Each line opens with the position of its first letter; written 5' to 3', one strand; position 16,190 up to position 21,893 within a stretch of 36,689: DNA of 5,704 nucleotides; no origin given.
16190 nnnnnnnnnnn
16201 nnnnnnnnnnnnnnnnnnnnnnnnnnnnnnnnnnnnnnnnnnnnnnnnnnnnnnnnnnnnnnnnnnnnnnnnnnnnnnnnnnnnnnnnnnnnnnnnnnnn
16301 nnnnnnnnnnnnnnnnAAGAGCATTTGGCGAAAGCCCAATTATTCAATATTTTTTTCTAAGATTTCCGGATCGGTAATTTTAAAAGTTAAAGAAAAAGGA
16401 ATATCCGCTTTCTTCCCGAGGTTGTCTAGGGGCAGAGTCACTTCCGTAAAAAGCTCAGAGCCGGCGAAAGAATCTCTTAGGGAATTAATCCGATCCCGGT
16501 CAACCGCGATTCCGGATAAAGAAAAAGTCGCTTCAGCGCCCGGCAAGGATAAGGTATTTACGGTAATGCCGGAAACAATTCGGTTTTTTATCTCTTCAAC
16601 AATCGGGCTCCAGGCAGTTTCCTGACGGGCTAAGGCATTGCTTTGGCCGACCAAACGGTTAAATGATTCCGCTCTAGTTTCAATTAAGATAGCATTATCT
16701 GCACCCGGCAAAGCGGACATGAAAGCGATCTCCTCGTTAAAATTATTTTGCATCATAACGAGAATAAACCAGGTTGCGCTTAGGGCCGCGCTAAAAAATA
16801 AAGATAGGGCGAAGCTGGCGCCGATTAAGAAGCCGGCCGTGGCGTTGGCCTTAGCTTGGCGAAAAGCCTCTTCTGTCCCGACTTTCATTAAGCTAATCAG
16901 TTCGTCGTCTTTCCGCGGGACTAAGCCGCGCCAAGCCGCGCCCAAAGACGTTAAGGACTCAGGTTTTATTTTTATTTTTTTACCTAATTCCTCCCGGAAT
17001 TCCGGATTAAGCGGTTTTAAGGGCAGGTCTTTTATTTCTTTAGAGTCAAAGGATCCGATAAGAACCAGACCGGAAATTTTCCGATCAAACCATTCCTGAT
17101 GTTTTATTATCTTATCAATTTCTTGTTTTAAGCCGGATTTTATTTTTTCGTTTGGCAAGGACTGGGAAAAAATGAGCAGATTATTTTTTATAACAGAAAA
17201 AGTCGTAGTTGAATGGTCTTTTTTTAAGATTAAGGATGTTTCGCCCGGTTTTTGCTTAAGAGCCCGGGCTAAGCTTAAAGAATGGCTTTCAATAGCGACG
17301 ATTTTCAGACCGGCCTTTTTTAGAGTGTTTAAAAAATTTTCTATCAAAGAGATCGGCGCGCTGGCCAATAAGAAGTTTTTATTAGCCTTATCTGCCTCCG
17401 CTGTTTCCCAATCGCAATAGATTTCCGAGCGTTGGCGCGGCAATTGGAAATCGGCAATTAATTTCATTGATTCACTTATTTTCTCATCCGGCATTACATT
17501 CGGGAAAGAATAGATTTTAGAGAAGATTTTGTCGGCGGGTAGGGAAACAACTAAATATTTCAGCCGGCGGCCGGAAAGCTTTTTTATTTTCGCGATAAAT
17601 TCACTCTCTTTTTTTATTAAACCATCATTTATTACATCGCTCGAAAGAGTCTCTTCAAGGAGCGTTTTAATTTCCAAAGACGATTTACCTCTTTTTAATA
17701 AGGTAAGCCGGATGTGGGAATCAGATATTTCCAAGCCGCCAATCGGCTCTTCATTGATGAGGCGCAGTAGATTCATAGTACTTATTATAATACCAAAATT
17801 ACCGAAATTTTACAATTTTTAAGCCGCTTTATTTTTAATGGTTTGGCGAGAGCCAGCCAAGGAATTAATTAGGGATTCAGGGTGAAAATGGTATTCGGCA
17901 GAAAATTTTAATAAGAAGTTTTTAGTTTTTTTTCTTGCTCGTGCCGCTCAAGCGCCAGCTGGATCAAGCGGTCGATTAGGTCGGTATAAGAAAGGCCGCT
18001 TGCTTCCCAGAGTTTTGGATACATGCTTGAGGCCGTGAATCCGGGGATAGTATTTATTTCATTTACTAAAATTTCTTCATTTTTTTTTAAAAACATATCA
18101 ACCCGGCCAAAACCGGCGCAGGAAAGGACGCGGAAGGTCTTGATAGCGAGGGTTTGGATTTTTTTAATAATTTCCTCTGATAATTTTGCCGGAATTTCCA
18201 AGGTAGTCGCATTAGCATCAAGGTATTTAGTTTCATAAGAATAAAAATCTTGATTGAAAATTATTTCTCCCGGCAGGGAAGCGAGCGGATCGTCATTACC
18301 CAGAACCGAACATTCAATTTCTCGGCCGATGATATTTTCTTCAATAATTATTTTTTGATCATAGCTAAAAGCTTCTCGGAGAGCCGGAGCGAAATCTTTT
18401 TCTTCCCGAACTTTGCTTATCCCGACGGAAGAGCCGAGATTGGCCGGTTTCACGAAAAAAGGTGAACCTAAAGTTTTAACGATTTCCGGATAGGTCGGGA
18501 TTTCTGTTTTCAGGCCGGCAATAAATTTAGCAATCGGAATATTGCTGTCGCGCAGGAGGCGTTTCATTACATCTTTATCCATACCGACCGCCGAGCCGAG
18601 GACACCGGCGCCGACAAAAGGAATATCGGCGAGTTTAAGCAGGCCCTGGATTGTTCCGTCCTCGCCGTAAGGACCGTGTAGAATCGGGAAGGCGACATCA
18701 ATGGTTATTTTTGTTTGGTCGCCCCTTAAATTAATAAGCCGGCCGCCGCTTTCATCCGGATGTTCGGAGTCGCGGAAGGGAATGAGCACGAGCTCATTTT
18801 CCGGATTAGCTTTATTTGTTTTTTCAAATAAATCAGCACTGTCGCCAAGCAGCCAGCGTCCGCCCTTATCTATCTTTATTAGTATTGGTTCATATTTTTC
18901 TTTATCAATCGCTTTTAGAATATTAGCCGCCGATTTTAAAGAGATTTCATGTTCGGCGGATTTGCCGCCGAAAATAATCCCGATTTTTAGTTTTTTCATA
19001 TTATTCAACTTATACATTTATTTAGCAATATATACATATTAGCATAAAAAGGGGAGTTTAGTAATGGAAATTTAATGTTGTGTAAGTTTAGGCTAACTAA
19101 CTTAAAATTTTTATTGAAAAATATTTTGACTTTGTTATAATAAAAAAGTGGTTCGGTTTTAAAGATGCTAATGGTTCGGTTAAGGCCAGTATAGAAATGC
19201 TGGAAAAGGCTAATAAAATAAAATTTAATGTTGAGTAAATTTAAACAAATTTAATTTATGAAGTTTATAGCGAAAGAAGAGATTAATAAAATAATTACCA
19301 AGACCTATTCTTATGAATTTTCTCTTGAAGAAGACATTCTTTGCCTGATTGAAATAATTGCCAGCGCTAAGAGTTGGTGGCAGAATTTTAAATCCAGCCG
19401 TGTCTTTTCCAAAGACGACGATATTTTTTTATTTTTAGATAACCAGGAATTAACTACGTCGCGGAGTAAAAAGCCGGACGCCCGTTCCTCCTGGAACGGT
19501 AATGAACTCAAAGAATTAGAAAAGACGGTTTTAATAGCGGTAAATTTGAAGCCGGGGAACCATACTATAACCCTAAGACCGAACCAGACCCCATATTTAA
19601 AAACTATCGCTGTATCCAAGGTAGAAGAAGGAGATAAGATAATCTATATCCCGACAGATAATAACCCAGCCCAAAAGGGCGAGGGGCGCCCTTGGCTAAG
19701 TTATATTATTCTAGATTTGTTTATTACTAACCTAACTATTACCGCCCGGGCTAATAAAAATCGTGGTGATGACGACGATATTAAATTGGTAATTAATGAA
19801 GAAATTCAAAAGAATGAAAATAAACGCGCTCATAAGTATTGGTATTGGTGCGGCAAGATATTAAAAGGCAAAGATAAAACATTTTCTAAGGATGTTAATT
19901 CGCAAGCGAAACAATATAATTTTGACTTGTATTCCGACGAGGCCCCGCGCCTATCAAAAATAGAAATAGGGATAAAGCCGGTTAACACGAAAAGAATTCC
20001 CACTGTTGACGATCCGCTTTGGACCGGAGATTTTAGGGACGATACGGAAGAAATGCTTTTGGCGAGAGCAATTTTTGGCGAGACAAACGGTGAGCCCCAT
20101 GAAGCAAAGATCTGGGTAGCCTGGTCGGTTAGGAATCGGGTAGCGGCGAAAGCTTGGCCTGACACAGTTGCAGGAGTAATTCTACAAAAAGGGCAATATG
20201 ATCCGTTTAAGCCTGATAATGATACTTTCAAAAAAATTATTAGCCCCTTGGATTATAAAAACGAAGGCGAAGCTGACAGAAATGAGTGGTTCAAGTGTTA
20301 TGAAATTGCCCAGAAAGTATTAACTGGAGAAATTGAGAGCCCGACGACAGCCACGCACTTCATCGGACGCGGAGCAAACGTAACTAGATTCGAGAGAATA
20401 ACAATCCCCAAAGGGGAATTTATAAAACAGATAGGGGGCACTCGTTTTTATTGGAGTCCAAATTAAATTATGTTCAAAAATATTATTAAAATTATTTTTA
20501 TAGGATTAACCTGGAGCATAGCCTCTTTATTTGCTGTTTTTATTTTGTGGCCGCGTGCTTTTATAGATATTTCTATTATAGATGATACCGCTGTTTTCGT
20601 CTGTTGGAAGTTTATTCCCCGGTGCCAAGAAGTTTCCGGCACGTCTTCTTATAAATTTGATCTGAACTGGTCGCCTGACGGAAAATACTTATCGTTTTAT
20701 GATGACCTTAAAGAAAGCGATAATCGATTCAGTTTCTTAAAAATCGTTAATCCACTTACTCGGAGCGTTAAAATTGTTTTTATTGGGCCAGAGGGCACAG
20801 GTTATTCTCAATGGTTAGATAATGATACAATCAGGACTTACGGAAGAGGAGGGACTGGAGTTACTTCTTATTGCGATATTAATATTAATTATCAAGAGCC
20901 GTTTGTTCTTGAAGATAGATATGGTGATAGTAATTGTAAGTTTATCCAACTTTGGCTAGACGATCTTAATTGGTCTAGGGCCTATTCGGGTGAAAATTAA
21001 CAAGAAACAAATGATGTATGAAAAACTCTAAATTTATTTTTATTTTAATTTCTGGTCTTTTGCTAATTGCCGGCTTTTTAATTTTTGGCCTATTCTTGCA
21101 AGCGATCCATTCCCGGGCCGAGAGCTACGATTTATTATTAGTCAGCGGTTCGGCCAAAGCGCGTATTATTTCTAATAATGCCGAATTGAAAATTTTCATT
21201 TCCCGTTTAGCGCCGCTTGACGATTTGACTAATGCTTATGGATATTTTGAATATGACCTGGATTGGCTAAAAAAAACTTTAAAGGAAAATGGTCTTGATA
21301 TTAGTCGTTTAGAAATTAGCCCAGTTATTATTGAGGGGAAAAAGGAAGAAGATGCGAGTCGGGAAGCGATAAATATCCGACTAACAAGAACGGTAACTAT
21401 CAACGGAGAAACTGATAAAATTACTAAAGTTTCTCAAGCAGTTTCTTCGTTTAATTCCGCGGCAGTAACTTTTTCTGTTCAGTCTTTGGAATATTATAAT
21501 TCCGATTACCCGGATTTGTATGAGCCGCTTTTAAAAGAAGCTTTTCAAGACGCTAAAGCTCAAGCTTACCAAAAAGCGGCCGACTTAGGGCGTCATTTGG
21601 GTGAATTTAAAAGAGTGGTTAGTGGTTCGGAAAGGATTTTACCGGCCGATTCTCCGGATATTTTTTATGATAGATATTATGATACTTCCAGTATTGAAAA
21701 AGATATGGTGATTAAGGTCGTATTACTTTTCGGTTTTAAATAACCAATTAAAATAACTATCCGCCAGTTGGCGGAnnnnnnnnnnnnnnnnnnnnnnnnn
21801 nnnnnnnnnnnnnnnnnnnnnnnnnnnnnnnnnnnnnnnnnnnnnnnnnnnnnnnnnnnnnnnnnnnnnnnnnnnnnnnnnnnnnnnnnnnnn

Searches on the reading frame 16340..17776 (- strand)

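Call 47: search_protein_families(library=pfam, proteins=[window:16340-17776:-], max_evalue=0.001)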
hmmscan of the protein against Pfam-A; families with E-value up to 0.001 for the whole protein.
window:16340-17776:- (478 aa): 2 families
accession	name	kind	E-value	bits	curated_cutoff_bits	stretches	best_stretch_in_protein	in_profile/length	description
PF11104.14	PilM_2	-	6.6e-16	58.6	27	1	14-204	1-205/340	Type IV pilus assembly protein PilM;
PF05137.18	PilN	-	0.00075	19.9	22.8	0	394-449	4-57/78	Fimbrial assembly protein (PilN)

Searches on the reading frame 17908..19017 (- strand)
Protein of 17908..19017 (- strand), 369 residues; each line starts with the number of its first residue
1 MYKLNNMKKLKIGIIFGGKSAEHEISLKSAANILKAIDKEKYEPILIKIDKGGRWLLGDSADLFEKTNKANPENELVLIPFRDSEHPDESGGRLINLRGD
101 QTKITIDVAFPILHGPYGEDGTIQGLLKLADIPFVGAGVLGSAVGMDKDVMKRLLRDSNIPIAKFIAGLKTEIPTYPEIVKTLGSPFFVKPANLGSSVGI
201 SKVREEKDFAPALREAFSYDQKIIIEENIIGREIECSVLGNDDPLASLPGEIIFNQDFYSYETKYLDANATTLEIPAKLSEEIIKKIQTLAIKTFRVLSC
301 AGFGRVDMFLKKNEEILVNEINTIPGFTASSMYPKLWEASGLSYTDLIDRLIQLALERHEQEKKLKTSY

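Call 47: search_protein_families(library=pfam, proteins=[window:17908-19017:-], max_evalue=0.001)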
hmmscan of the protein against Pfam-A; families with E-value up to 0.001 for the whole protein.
window:17908-19017:- (369 aa): 6 families
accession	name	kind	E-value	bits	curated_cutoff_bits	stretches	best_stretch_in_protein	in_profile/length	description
PF07478.18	Dala_Dala_lig_C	-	5.4e-71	238.8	24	1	154-353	1-204/204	D-ala D-ala ligase C-terminus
PF01820.27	Dala_Dala_lig_N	-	6.5e-37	127.2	34.6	1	11-137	1-121/121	D-ala D-ala ligase N-terminus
PF02222.28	ATP-grasp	-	8.7e-11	42.2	27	1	155-322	3-160/179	ATP-grasp domain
PF02786.22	CPSase_L_D2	-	8.5e-07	29.1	19.8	1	147-323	1-178/211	Carbamoyl-phosphate synthase L chain, ATP binding domain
PF13535.11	ATP-grasp_4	-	0.00014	22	27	0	185-322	3-149/160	ATP-grasp domain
PF01071.24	GARS_A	-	0.00048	20.5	27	1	147-248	2-108/194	Phosphoribosylglycinamide synthetase, ATP-grasp (A) domain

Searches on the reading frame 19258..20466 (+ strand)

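Call 47: search_protein_families(library=pfam, proteins=[window:19258-20466:+], max_evalue=0.001)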
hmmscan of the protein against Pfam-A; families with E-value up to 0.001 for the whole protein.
window:19258-20466:+ (402 aa): 1 family
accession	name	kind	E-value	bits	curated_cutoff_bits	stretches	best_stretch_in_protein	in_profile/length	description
PF07486.17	Hydrolase_2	-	1.1e-12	48.8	27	1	278-398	1-100/100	Cell Wall Hydrolase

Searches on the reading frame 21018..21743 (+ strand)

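Call 47: search_protein_families(library=pfam, proteins=[window:21018-21743:+], max_evalue=0.001)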
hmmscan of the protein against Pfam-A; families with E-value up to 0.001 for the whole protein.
window:21018-21743:+ (241 aa): 1 family
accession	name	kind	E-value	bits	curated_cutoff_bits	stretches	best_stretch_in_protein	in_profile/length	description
PF04402.19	SIMPL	-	5.4e-11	43.6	25.2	1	42-202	3-160/205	Protein of unknown function (DUF541)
